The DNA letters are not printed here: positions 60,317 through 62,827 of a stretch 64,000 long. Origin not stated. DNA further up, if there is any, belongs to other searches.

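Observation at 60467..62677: Intact bacterial-type UvrC excinuclease encoded in a eukaryotic nuclear context with a targeting-peptide-like extension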

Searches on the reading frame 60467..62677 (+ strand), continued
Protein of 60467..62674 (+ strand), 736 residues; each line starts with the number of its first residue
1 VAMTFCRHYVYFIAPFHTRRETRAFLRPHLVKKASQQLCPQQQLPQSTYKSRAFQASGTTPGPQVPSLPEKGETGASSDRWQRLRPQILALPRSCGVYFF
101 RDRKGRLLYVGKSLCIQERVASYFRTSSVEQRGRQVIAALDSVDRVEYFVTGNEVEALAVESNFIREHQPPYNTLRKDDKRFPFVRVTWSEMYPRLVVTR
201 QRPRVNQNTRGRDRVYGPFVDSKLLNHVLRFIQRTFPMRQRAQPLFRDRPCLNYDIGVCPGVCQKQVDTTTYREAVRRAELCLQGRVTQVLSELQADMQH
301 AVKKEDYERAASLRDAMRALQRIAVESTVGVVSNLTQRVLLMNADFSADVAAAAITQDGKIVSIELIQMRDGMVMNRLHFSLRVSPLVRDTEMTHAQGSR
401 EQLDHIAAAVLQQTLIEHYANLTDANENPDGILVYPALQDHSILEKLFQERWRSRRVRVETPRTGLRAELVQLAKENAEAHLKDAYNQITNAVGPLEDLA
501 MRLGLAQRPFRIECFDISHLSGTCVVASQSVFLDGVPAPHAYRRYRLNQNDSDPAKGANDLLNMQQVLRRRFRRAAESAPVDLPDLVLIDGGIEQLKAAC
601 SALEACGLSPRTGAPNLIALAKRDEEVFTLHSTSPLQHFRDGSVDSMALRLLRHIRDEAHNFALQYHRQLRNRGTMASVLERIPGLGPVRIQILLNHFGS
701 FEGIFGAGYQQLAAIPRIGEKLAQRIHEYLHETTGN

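Call 63: find_homologous_proteins(query=A3, max_evalue=1e-30)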
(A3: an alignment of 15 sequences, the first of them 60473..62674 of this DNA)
Query A3 (15 sequences) (734 aa, profile of the alignment): 1056 proteins with E <= 1e-30 among 8000 candidates; the best 120 are listed.
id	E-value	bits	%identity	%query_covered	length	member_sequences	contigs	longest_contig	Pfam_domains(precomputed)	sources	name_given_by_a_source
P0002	2.0e-285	967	64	100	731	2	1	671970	PF12826.14,PF27096.1,PF14520.13,PF02151.26,PF01541.31,PF22920.3,PF08459.18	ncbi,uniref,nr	ncbi:hypothetical protein F1559_003661 [Cyanidiococcus yangmingshanensis]|uniref:Excinuclease ABC su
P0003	4.9e-284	962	64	92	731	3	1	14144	PF12826.14,PF27096.1,PF14520.13,PF02151.26,PF01541.31,PF22920.3,PF08459.18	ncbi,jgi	jgi:excinuclease ABC subunit C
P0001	8.7e-278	942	99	100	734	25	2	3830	PF12826.14,PF27096.1,PF14520.13,PF02151.26,PF01541.31,PF22920.3,PF08459.18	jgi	jgi:excinuclease ABC subunit C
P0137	1.9e-257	875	42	87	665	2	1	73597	PF12826.14,PF27096.1,PF14520.13,PF02151.26,PF01541.31,PF22920.3,PF08459.18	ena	-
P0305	2.5e-251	854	34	88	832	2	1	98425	PF12826.14,PF27096.1,PF14520.13,PF22920.3,PF00633.30,PF08459.18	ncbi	ncbi:hypothetical protein MMPV_009853 [Pyropia vietnamensis]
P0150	5.3e-243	827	35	84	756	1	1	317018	PF27096.1,PF14520.13,PF02151.26,PF08459.18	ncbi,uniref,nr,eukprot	ncbi:UvrABC system protein C [Porphyridium purpureum]|uniref:UvrABC system protein C n=1 Tax=Porphyr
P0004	1.7e-225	769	41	87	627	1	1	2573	PF12826.14,PF27096.1,PF14520.13,PF02151.26,PF01541.31,PF22920.3,PF08459.18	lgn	-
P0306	2.6e-223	762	41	88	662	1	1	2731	PF12826.14,PF27096.1,PF14520.13,PF02151.26,PF01541.31,PF22920.3,PF00633.30,PF08459.18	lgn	-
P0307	2.2e-222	759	39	88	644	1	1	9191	PF12826.14,PF27096.1,PF14520.13,PF02151.26,PF01541.31,PF22920.3,PF00633.30,PF08459.18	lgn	-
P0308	4.1e-221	754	37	89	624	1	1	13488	PF12826.14,PF27096.1,PF14520.13,PF02151.26,PF01541.31,PF22920.3,PF08459.18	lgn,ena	-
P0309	4.0e-219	748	36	89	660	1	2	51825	PF12826.14,PF27096.1,PF14520.13,PF02151.26,PF01541.31,PF12836.14,PF22920.3,PF00633.30,PF08459.18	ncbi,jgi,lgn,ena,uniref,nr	ncbi:MAG TPA: excinuclease ABC subunit UvrC [Leptolyngbyaceae cyanobacterium M33_DOE_097]|uniref:Uvr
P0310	1.4e-218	746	37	89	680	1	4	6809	PF12826.14,PF27096.1,PF14520.13,PF02151.26,PF01541.31,PF22920.3,PF08459.18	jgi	jgi:excinuclease ABC subunit C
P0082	2.3e-218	745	38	88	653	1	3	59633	PF12826.14,PF27096.1,PF14520.13,PF02151.26,PF01541.31,PF22920.3,PF00633.30,PF08459.18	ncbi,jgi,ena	-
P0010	3.1e-218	745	39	90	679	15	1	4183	PF12826.14,PF27096.1,PF14520.13,PF02151.26,PF01541.31,PF22920.3,PF08459.18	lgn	-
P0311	3.1e-218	745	37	88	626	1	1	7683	PF12826.14,PF27096.1,PF14520.13,PF02151.26,PF01541.31,PF22920.3,PF08459.18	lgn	-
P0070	2.8e-217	742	38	91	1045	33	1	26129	PF12826.14,PF27096.1,PF14520.13,PF02151.26,PF01541.31,PF22920.3,PF00633.30,PF08459.18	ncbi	-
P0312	3.1e-217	742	38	89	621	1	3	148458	PF12826.14,PF27096.1,PF14520.13,PF02151.26,PF01541.31,PF22920.3,PF08459.18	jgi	jgi:excinuclease ABC subunit C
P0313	4.7e-217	741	38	88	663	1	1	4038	PF12826.14,PF27096.1,PF14520.13,PF02151.26,PF01541.31,PF22920.3,PF00633.30,PF08459.18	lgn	-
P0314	2.5e-215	735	37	89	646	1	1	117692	PF12826.14,PF27096.1,PF14520.13,PF02151.26,PF01541.31,PF22920.3,PF08459.18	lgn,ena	-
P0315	3.7e-215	735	37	89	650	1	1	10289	PF12826.14,PF27096.1,PF14520.13,PF02151.26,PF01541.31,PF22920.3,PF00633.30,PF08459.18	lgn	-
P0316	1.2e-213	730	38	88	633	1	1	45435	PF12826.14,PF27096.1,PF14520.13,PF02151.26,PF01541.31,PF22920.3,PF08459.18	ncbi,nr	ncbi:MAG: excinuclease ABC subunit UvrC [Oscillatoriales cyanobacterium SM2_2_1]|nr:excinuclease ABC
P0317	3.5e-213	728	37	85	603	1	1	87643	PF27096.1,PF02151.26,PF01541.31,PF22920.3,PF08459.18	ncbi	ncbi:MAG: excinuclease ABC subunit UvrC, partial [Coleofasciculaceae cyanobacterium]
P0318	3.2e-212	725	40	87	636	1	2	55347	PF12826.14,PF27096.1,PF14520.13,PF02151.26,PF01541.31,PF22920.3,PF00633.30,PF08459.18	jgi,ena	-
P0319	7.2e-212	724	40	89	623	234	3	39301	PF12826.14,PF27096.1,PF14520.13,PF02151.26,PF01541.31,PF22920.3,PF00633.30,PF08459.18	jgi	jgi:Excinuclease ABC subunit C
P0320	1.7e-211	723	40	88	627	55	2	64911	PF12826.14,PF27096.1,PF14520.13,PF02151.26,PF01541.31,PF22920.3,PF00633.30,PF08459.18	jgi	jgi:excinuclease ABC subunit C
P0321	7.7e-211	721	39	89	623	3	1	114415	PF12826.14,PF27096.1,PF14520.13,PF02151.26,PF01541.31,PF22920.3,PF00633.30,PF08459.18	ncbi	ncbi:MAG: excinuclease ABC subunit UvrC [Thermostichus sp. DRC_bins_24]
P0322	1.4e-210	720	40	88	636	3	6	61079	PF12826.14,PF27096.1,PF14520.13,PF02151.26,PF01541.31,PF22920.3,PF00633.30,PF08459.18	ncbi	-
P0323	1.7e-210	719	37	88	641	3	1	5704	PF12826.14,PF27096.1,PF14520.13,PF02151.26,PF01541.31,PF22920.3,PF08459.18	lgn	-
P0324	1.4e-209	716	39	89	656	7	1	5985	PF12826.14,PF27096.1,PF14520.13,PF02151.26,PF01541.31,PF22920.3,PF00633.30,PF08459.18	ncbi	ncbi:MAG: excinuclease ABC subunit UvrC [Cyanobacteria bacterium P01_E01_bin.48]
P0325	3.3e-209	715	38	89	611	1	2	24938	PF12826.14,PF27096.1,PF14520.13,PF02151.26,PF01541.31,PF22920.3,PF00633.30,PF08459.18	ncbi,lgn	ncbi:MAG: excinuclease ABC subunit UvrC [Thermostichales cyanobacterium BF4_bins_65]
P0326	4.1e-209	715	39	89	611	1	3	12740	PF12826.14,PF27096.1,PF14520.13,PF02151.26,PF01541.31,PF22920.3,PF00633.30,PF08459.18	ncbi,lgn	ncbi:MAG: excinuclease ABC subunit UvrC [Thermostichales cyanobacterium GMQP_bins_62]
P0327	6.9e-209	714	39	89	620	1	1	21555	PF12826.14,PF27096.1,PF14520.13,PF02151.26,PF01541.31,PF12836.14,PF22920.3,PF00633.30,PF08459.18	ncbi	-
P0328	2.1e-208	712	37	89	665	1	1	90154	PF12826.14,PF27096.1,PF14520.13,PF02151.26,PF01541.31,PF22920.3,PF08459.18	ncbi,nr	ncbi:MAG: excinuclease ABC subunit UvrC [Cyanobacteriota bacterium]|nr:excinuclease ABC subunit UvrC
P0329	3.2e-208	712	37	88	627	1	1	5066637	PF12826.14,PF27096.1,PF14520.13,PF02151.26,PF01541.31,PF22920.3,PF08459.18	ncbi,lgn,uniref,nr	ncbi:excinuclease ABC subunit UvrC [Synechococcus sp. PCC 7336]|uniref:excinuclease ABC subunit UvrC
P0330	6.7e-208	711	36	86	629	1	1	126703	PF12826.14,PF27096.1,PF14520.13,PF02151.26,PF01541.31,PF22920.3,PF08459.18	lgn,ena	-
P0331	1.3e-203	697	40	86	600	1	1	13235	PF12826.14,PF27096.1,PF14520.13,PF02151.26,PF01541.31,PF22920.3,PF00633.30,PF08459.18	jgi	jgi:excinuclease ABC subunit C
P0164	2.8e-203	696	37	78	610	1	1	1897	PF27096.1,PF02151.26,PF22920.3,PF08459.18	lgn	-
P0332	3.0e-174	600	35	88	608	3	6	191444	PF27096.1,PF14520.13,PF02151.26,PF01541.31,PF22920.3,PF08459.18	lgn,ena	-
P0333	6.1e-174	599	35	87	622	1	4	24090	PF12826.14,PF27096.1,PF14520.13,PF02151.26,PF01541.31,PF22920.3,PF08459.18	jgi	jgi:excinuclease ABC subunit C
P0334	4.7e-173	596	37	72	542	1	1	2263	PF27096.1,PF02151.26,PF01541.31,PF22920.3,PF08459.18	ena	-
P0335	2.8e-171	590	36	87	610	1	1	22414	PF27096.1,PF14520.13,PF02151.26,PF01541.31,PF22920.3,PF08459.18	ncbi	ncbi:MAG TPA: excinuclease ABC subunit UvrC [Oscillatoriaceae cyanobacterium]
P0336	2.7e-168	580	36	89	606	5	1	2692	PF27096.1,PF14520.13,PF02151.26,PF01541.31,PF22920.3,PF08459.18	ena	-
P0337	3.0e-166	573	36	89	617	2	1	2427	PF12826.14,PF27096.1,PF14520.13,PF02151.26,PF01541.31,PF22920.3,PF08459.18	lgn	-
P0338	7.5e-166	572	35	88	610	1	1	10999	PF12826.14,PF27096.1,PF14520.13,PF02151.26,PF01541.31,PF22920.3,PF00633.30,PF08459.18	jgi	jgi:excinuclease ABC subunit C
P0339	4.0e-165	569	35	88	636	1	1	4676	PF12826.14,PF27096.1,PF14520.13,PF02151.26,PF01541.31,PF22920.3,PF00633.30,PF08459.18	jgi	jgi:excinuclease ABC subunit C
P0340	1.0e-164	568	33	88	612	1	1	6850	PF12826.14,PF27096.1,PF14520.13,PF02151.26,PF01541.31,PF22920.3,PF00633.30,PF08459.18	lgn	-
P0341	6.2e-164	565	34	88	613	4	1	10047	PF12826.14,PF27096.1,PF14520.13,PF02151.26,PF01541.31,PF22920.3,PF00633.30,PF08459.18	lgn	-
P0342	7.8e-164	565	33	88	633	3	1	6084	PF12826.14,PF27096.1,PF14520.13,PF02151.26,PF01541.31,PF22920.3,PF00633.30,PF08459.18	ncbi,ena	-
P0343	5.6e-163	562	34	88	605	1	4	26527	PF12826.14,PF27096.1,PF14520.13,PF02151.26,PF01541.31,PF22920.3,PF00633.30,PF08459.18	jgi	-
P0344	9.9e-163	561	33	88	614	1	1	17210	PF12826.14,PF27096.1,PF14520.13,PF02151.26,PF01541.31,PF22920.3,PF00633.30,PF08459.18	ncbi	ncbi:excinuclease ABC subunit UvrC [Chloroflexota bacterium]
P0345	1.8e-162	561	34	88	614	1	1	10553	PF12826.14,PF27096.1,PF14520.13,PF02151.26,PF01541.31,PF22920.3,PF00633.30,PF08459.18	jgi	jgi:excinuclease ABC subunit C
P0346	2.3e-162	560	35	88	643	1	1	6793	PF12826.14,PF27096.1,PF14520.13,PF02151.26,PF01541.31,PF22920.3,PF00633.30,PF08459.18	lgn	-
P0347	8.0e-162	558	34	87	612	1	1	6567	PF27096.1,PF14520.13,PF02151.26,PF01541.31,PF22920.3,PF08459.18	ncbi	ncbi:MAG: excinuclease ABC subunit UvrC [Chloroflexota bacterium]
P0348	1.6e-161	557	35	88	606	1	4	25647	PF12826.14,PF27096.1,PF14520.13,PF02151.26,PF01541.31,PF22920.3,PF08459.18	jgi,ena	jgi:excinuclease ABC subunit C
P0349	2.4e-161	557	34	88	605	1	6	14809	PF12826.14,PF27096.1,PF14520.13,PF02151.26,PF01541.31,PF22920.3,PF08459.18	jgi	-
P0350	3.8e-161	556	34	88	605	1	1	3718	PF12826.14,PF27096.1,PF14520.13,PF02151.26,PF01541.31,PF22920.3,PF08459.18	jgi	-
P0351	6.1e-161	556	35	87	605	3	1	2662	PF12826.14,PF27096.1,PF14520.13,PF02151.26,PF01541.31,PF22920.3,PF08459.18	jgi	jgi:excinuclease ABC subunit C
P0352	1.1e-160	555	34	88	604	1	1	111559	PF27096.1,PF14520.13,PF02151.26,PF01541.31,PF22920.3,PF08459.18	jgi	-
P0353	2.0e-160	554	34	88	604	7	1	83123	PF12826.14,PF27096.1,PF14520.13,PF02151.26,PF01541.31,PF22920.3,PF08459.18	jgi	jgi:excinuclease ABC subunit C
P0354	2.8e-160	553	34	88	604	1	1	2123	PF27096.1,PF14520.13,PF02151.26,PF01541.31,PF22920.3,PF08459.18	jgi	-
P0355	3.6e-160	553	34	88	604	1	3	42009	PF27096.1,PF14520.13,PF02151.26,PF01541.31,PF22920.3,PF08459.18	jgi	-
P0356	5.5e-160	552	34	88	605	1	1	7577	PF12826.14,PF27096.1,PF14520.13,PF02151.26,PF01541.31,PF22920.3,PF08459.18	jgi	-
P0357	3.8e-159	550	34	87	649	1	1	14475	PF12826.14,PF27096.1,PF14520.13,PF02151.26,PF01541.31,PF22920.3,PF00633.30,PF08459.18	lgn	-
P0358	4.3e-159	549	35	87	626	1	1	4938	PF27096.1,PF14520.13,PF02151.26,PF01541.31,PF22920.3,PF08459.18,PF24348.2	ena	-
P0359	4.7e-159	549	32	87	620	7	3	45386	PF12826.14,PF27096.1,PF14520.13,PF02151.26,PF01541.31,PF22920.3,PF08459.18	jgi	-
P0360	4.8e-159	549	36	87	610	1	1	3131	PF12826.14,PF27096.1,PF14520.13,PF02151.26,PF01541.31,PF22920.3,PF08459.18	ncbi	-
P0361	7.7e-159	549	34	88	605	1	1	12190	PF12826.14,PF27096.1,PF14520.13,PF02151.26,PF01541.31,PF22920.3,PF08459.18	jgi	jgi:excinuclease ABC subunit C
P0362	1.6e-158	548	34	88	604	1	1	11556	PF27096.1,PF14520.13,PF02151.26,PF01541.31,PF22920.3,PF08459.18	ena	-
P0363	2.2e-158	547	33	88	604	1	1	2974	PF27096.1,PF14520.13,PF02151.26,PF01541.31,PF22920.3,PF08459.18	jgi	jgi:excinuclease ABC subunit C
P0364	5.7e-158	546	35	88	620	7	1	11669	PF12826.14,PF27096.1,PF14520.13,PF02151.26,PF01541.31,PF22920.3,PF00633.30,PF08459.18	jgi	jgi:excinuclease ABC subunit C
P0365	2.2e-157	544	32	89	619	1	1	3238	PF27096.1,PF14520.13,PF02151.26,PF01541.31,PF22920.3,PF08459.18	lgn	-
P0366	3.3e-157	543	34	88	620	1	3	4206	PF27096.1,PF14520.13,PF02151.26,PF01541.31,PF22920.3,PF00633.30,PF08459.18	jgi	jgi:excinuclease ABC subunit C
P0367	4.3e-157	543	34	88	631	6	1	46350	PF12826.14,PF27096.1,PF14520.13,PF02151.26,PF01541.31,PF22920.3,PF08459.18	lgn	-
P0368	4.5e-157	543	32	88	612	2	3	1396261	PF12826.14,PF27096.1,PF14520.13,PF02151.26,PF01541.31,PF22920.3,PF08459.18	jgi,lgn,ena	jgi:excinuclease ABC subunit C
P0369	5.1e-157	543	35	88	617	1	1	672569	PF12826.14,PF27096.1,PF14520.13,PF02151.26,PF01541.31,PF22920.3,PF00633.30,PF08459.18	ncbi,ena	-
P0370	5.8e-157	542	35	88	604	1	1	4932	PF27096.1,PF14520.13,PF02151.26,PF01541.31,PF22920.3,PF08459.18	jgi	jgi:excinuclease ABC subunit C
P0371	6.6e-157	542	33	88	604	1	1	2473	PF12826.14,PF27096.1,PF14520.13,PF02151.26,PF01541.31,PF22920.3,PF08459.18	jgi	-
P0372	6.7e-157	542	33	89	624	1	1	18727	PF12826.14,PF27096.1,PF14520.13,PF02151.26,PF01541.31,PF22920.3,PF00633.30,PF08459.18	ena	-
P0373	7.7e-157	542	32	89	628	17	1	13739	PF12826.14,PF27096.1,PF14520.13,PF02151.26,PF01541.31,PF22920.3,PF00633.30,PF08459.18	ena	-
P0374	9.5e-157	542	32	89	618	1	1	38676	PF27096.1,PF14520.13,PF02151.26,PF01541.31,PF22920.3,PF08459.18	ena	-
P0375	1.3e-156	541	33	89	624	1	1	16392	PF12826.14,PF27096.1,PF14520.13,PF02151.26,PF01541.31,PF22920.3,PF00633.30,PF08459.18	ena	-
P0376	1.4e-156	541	35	88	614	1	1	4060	PF27096.1,PF14520.13,PF02151.26,PF01541.31,PF22920.3,PF00633.30,PF08459.18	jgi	jgi:excinuclease ABC subunit C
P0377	1.6e-156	541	32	89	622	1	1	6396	PF27096.1,PF14520.13,PF02151.26,PF01541.31,PF22920.3,PF08459.18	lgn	-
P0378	2.6e-156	540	35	86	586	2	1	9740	PF27096.1,PF02151.26,PF22920.3,PF08459.18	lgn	-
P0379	3.0e-156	540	32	87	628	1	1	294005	PF27096.1,PF14520.13,PF02151.26,PF01541.31,PF22920.3,PF08459.18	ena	-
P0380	3.0e-156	540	32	89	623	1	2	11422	PF27096.1,PF14520.13,PF02151.26,PF01541.31,PF22920.3,PF00633.30,PF08459.18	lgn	-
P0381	4.8e-156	539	32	89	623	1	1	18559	PF27096.1,PF14520.13,PF02151.26,PF01541.31,PF22920.3,PF08459.18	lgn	-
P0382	5.8e-156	539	32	87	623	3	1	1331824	PF27096.1,PF14520.13,PF02151.26,PF01541.31,PF22920.3,PF00633.30,PF08459.18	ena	-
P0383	9.3e-156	538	32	89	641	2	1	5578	PF27096.1,PF14520.13,PF02151.26,PF01541.31,PF22920.3,PF08459.18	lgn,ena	-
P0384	9.7e-156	538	33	89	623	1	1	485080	PF27096.1,PF14520.13,PF02151.26,PF01541.31,PF22920.3,PF00633.30,PF08459.18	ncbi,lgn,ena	-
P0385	1.4e-155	538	32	87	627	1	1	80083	PF27096.1,PF14520.13,PF02151.26,PF01541.31,PF22920.3,PF00633.30,PF08459.18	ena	-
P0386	1.5e-155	538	32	87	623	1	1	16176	PF27096.1,PF14520.13,PF02151.26,PF01541.31,PF22920.3,PF08459.18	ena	-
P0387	1.6e-155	538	33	89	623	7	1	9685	PF27096.1,PF14520.13,PF02151.26,PF01541.31,PF22920.3,PF00633.30,PF08459.18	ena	-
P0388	1.6e-155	538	31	89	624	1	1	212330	PF27096.1,PF14520.13,PF02151.26,PF01541.31,PF22920.3,PF08459.18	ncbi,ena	-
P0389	2.5e-155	537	34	88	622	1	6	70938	PF27096.1,PF14520.13,PF02151.26,PF01541.31,PF22920.3,PF08459.18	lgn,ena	-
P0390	3.6e-155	536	32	87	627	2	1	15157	PF27096.1,PF14520.13,PF02151.26,PF01541.31,PF22920.3,PF00633.30,PF08459.18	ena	-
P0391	3.7e-155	536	34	87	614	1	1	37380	PF12826.14,PF27096.1,PF14520.13,PF02151.26,PF01541.31,PF22920.3,PF08459.18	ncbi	-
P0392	3.9e-155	536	31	88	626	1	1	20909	PF27096.1,PF14520.13,PF02151.26,PF01541.31,PF22920.3,PF08459.18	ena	-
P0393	4.4e-155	536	31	88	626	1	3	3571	PF27096.1,PF14520.13,PF02151.26,PF01541.31,PF22920.3,PF08459.18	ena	-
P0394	5.6e-155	536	35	87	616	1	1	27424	PF12826.14,PF27096.1,PF14520.13,PF02151.26,PF01541.31,PF22920.3,PF00633.30,PF08459.18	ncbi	ncbi:MAG TPA: excinuclease ABC subunit UvrC [Candidatus Limnocylindrales bacterium]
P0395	6.9e-155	536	31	88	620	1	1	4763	PF27096.1,PF14520.13,PF02151.26,PF01541.31,PF22920.3,PF08459.18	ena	-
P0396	1.2e-154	535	32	87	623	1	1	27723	PF27096.1,PF14520.13,PF02151.26,PF01541.31,PF22920.3,PF08459.18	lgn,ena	-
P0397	1.2e-154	535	33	88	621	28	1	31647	PF12826.14,PF27096.1,PF14520.13,PF02151.26,PF01541.31,PF22920.3,PF08459.18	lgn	-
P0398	1.6e-154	534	33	88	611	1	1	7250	PF12826.14,PF27096.1,PF14520.13,PF02151.26,PF01541.31,PF22920.3,PF00633.30,PF08459.18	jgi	jgi:excinuclease ABC subunit C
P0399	1.9e-154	534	30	88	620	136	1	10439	PF27096.1,PF14520.13,PF02151.26,PF01541.31,PF22920.3,PF08459.18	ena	-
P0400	2.0e-154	534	33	87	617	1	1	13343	PF12826.14,PF27096.1,PF14520.13,PF02151.26,PF01541.31,PF22920.3,PF00633.30,PF08459.18,PF24348.2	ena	-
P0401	2.9e-154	533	35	89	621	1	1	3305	PF12826.14,PF27096.1,PF14520.13,PF02151.26,PF01541.31,PF22920.3,PF00633.30,PF08459.18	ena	-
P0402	3.2e-154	533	32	87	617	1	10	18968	PF12826.14,PF27096.1,PF14520.13,PF02151.26,PF01541.31,PF22920.3,PF00633.30,PF08459.18,PF24348.2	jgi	jgi:excinuclease ABC subunit C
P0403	3.2e-154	533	33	89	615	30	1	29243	PF27096.1,PF02151.26,PF01541.31,PF22920.3,PF08459.18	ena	-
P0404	3.3e-154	533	34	90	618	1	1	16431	PF27096.1,PF14520.13,PF02151.26,PF01541.31,PF22920.3,PF08459.18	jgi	jgi:excinuclease ABC subunit C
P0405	3.9e-154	533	31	89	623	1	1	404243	PF27096.1,PF14520.13,PF02151.26,PF01541.31,PF22920.3,PF00633.30,PF08459.18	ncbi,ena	-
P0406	4.2e-154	533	31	88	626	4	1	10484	PF27096.1,PF14520.13,PF02151.26,PF01541.31,PF22920.3,PF00633.30,PF08459.18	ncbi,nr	ncbi:MAG: excinuclease ABC subunit UvrC [SAR202 cluster bacterium]|nr:excinuclease ABC subunit UvrC 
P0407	5.2e-154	533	33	86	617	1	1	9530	PF12826.14,PF27096.1,PF14520.13,PF02151.26,PF01541.31,PF22920.3,PF08459.18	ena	-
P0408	5.7e-154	533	31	89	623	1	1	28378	PF27096.1,PF14520.13,PF02151.26,PF01541.31,PF22920.3,PF00633.30,PF08459.18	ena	-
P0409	5.9e-154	532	32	87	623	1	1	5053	PF27096.1,PF14520.13,PF02151.26,PF01541.31,PF22920.3,PF00633.30,PF08459.18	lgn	-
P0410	6.0e-154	532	32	87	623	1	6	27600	PF27096.1,PF14520.13,PF02151.26,PF01541.31,PF22920.3,PF00633.30,PF08459.18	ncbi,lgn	-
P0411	6.3e-154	532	32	87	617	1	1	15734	PF12826.14,PF27096.1,PF14520.13,PF02151.26,PF01541.31,PF22920.3,PF00633.30,PF08459.18,PF24348.2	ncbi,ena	-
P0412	6.4e-154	532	33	86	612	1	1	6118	PF12826.14,PF27096.1,PF14520.13,PF02151.26,PF01541.31,PF22920.3,PF08459.18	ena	-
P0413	6.7e-154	532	32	89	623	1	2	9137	PF27096.1,PF14520.13,PF02151.26,PF01541.31,PF22920.3,PF00633.30,PF08459.18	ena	-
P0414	7.4e-154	532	32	88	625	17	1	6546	PF27096.1,PF14520.13,PF02151.26,PF01541.31,PF22920.3,PF08459.18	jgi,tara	tara:strand:+ start:2593 stop:4470 length:1878 start_codon:yes stop_codon:yes gene_type:complete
